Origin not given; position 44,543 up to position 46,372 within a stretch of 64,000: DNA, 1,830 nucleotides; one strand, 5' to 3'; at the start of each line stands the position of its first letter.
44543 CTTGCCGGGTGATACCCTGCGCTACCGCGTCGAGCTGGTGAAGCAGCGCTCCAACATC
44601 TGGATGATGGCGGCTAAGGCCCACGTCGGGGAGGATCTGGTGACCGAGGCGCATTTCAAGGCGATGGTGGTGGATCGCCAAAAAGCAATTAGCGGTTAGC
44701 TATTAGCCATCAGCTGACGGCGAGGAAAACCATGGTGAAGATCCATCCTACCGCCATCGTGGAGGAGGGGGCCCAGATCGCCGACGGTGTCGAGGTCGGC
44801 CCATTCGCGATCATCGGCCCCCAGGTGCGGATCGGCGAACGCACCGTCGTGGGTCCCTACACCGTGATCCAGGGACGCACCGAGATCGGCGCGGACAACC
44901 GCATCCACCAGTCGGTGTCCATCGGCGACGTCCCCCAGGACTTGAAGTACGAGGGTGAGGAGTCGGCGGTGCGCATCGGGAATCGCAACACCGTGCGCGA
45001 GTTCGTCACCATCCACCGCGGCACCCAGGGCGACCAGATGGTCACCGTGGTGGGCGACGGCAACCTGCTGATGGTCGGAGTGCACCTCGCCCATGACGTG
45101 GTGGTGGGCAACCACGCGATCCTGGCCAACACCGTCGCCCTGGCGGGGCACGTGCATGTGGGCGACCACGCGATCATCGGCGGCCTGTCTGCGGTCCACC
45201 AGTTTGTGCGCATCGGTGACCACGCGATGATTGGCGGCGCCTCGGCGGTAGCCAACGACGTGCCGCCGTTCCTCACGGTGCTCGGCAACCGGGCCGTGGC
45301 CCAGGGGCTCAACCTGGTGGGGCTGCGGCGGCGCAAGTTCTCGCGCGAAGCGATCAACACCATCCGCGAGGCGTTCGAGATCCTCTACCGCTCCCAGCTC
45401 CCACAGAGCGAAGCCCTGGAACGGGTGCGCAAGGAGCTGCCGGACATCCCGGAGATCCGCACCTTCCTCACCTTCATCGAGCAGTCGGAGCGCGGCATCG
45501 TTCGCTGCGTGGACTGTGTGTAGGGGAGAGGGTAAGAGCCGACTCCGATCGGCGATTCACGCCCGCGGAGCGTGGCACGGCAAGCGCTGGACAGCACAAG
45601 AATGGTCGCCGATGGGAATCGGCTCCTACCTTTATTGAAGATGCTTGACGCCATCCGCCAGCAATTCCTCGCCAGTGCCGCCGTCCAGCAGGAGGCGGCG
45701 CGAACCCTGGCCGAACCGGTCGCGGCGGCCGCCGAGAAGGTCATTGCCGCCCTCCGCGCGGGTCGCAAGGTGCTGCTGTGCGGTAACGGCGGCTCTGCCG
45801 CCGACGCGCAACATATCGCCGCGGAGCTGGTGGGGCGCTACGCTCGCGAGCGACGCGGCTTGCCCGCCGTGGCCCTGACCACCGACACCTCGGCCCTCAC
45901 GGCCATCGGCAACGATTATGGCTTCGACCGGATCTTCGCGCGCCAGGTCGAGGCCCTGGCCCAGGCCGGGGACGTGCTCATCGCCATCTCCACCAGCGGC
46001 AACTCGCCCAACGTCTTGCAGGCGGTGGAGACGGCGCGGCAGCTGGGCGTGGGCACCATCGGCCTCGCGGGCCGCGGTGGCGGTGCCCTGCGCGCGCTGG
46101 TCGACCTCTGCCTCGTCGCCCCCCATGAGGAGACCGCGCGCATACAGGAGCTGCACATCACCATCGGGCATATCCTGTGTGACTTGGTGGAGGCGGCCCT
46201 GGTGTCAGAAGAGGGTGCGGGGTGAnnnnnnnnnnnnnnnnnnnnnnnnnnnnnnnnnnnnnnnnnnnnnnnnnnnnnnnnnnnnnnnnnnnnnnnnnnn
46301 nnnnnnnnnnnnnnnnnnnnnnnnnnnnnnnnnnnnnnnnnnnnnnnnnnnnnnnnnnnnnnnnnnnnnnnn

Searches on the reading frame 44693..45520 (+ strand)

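Call 68: search_protein_families(library=pfam, proteins=[window:44693-45520:+], max_evalue=0.0001)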
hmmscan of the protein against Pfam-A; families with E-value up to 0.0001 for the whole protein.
window:44693-45520:+ (276 aa): 3 families
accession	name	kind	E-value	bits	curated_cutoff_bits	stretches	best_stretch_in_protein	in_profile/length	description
PF13720.11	Acetyltransf_11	-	4.2e-29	101.2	24.5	1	189-270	1-82/82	Udp N-acetylglucosamine O-acyltransferase; Domain 2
PF00132.30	Hexapep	-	1.8e-26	91.1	27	2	45-78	2-35/36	Bacterial transferase hexapeptide (six repeats)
PF25084.1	LbH_EIF2B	-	5.1e-07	30.1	54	0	92-177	21-102/105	EIF2B subunit epsilon LbH domain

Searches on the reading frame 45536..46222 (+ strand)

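Call 68: search_protein_families(library=pfam, proteins=[window:45536-46222:+], max_evalue=0.0001)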
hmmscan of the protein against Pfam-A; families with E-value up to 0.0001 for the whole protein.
window:45536-46222:+ (229 aa): 2 families
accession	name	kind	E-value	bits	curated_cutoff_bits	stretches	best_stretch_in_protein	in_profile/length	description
PF13580.11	SIS_2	-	2.3e-32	112.3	27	1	47-179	6-138/138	SIS domain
PF01380.27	SIS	-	2.9e-07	30.8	25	1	136-201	45-110/131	SIS domain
